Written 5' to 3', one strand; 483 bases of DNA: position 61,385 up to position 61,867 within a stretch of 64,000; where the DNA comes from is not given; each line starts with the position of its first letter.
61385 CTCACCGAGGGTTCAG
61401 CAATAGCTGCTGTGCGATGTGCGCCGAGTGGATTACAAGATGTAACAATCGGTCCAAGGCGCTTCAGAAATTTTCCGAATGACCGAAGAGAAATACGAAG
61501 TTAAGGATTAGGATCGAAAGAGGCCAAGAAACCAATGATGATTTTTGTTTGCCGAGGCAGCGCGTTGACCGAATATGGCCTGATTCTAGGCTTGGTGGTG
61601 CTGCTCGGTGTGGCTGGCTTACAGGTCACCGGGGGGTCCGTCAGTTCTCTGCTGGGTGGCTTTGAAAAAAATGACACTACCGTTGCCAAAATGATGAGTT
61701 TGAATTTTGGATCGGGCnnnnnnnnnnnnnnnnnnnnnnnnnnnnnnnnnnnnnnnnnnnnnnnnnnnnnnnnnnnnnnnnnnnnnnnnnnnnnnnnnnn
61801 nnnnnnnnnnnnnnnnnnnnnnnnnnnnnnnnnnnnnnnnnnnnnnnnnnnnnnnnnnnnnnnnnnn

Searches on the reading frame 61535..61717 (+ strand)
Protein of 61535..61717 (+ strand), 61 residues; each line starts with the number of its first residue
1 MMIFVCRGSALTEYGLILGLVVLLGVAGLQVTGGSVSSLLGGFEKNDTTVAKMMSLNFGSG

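Call 50: search_protein_families(library=pfam, proteins=[window:61535-61717:+], max_evalue=10)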
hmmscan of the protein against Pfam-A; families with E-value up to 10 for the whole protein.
seq(61 aa): 1 family
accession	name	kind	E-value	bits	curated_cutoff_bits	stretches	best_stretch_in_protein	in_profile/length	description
PF24396.1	DUF7541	-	0.0051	17.1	28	1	3-42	19-57/120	Family of unknown function (DUF7541)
